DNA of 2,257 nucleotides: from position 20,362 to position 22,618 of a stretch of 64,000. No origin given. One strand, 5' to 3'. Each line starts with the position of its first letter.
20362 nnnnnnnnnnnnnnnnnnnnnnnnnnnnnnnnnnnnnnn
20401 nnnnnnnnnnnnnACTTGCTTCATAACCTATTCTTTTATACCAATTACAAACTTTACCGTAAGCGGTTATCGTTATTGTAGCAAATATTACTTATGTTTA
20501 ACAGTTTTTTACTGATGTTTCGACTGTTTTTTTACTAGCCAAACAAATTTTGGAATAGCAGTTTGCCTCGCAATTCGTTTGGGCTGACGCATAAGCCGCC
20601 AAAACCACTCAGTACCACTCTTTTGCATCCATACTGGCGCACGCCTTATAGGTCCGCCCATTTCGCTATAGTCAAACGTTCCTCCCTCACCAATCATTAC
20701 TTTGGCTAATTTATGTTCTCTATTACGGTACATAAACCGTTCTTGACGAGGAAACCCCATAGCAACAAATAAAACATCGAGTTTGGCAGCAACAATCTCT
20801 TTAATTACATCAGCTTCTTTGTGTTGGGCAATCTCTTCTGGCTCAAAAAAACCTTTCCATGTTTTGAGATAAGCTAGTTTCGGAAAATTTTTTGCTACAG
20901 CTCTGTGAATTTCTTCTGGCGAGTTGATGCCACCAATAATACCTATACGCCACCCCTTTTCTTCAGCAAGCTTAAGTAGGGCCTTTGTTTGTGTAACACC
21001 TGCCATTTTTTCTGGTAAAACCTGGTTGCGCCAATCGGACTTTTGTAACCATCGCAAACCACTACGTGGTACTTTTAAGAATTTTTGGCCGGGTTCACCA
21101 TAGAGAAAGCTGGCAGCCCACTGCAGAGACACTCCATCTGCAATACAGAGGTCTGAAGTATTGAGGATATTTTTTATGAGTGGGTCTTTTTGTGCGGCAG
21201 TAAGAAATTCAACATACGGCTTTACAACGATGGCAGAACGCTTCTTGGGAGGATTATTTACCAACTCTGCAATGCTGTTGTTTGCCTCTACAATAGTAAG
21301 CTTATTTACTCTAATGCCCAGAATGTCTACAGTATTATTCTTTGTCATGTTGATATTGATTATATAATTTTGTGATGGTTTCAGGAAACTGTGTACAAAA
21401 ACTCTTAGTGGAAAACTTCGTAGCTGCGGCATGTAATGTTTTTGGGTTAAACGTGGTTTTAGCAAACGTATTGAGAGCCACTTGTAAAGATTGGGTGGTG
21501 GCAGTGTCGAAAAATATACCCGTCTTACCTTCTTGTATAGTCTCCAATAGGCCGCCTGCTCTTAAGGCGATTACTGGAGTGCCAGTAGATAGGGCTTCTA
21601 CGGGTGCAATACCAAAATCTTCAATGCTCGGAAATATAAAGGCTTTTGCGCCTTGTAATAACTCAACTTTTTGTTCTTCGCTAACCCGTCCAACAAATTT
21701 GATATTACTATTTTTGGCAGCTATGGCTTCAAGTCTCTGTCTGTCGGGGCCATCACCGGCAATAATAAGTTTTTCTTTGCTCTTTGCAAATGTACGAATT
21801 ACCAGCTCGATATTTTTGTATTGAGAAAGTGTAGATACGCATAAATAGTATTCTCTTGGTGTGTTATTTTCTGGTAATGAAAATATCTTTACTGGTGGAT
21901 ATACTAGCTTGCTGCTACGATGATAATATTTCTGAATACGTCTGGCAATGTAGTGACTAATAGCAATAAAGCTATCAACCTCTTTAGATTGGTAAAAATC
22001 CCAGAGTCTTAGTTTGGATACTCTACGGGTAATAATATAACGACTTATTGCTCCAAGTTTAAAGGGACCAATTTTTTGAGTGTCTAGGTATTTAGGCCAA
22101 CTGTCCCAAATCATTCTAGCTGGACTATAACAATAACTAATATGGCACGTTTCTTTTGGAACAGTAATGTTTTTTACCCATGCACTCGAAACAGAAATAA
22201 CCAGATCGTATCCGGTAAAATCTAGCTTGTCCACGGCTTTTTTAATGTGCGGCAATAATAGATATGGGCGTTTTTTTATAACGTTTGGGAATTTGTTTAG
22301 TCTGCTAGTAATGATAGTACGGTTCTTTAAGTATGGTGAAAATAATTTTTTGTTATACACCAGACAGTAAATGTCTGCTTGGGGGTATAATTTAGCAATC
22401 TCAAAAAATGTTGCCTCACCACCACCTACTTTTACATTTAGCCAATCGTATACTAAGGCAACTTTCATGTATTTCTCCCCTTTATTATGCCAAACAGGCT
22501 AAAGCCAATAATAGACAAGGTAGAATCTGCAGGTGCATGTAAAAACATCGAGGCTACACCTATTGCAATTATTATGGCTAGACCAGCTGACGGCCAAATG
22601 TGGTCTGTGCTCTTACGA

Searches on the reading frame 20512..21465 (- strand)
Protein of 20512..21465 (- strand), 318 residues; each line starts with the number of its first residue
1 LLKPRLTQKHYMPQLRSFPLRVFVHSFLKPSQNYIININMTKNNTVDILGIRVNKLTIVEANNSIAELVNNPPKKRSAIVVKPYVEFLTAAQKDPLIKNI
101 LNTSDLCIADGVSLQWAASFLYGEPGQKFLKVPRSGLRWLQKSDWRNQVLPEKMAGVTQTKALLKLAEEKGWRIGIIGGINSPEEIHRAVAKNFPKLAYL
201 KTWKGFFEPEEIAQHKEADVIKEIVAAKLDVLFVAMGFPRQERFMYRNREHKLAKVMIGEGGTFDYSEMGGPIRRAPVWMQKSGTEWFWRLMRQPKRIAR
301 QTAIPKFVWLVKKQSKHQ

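Call 19: search_protein_families(library=pfam, proteins=[window:20512-21465:-], max_evalue=0.001)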
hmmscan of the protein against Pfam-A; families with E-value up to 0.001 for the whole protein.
window:20512-21465:- (318 aa): 1 family
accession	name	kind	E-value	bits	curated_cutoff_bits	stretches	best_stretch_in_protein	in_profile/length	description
PF03808.19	Glyco_tran_WecG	-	3e-40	138.2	27.4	1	105-301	2-167/168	Glycosyl transferase WecG/TagA/CpsF family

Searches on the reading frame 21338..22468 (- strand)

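Call 19: search_protein_families(library=pfam, proteins=[window:21338-22468:-], max_evalue=0.001)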
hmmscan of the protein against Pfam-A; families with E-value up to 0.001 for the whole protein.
window:21338-22468:- (377 aa): 4 families
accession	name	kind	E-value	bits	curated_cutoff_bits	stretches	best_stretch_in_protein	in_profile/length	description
PF00534.26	Glycos_transf_1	-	2e-29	102.8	26.4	1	201-338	11-158/172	Glycosyl transferases group 1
PF13692.12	Glyco_trans_1_4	-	9e-24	84.8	27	1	208-332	4-136/142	Glycosyl transferases group 1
PF20706.3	GT4-conflict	-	8.9e-06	25.4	26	1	242-314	248-323/385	Family 4 Glycosyltransferase in conflict systems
PF13439.12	Glyco_transf_4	-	0.00016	22.2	28.5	1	14-190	1-163/170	Glycosyltransferase Family 4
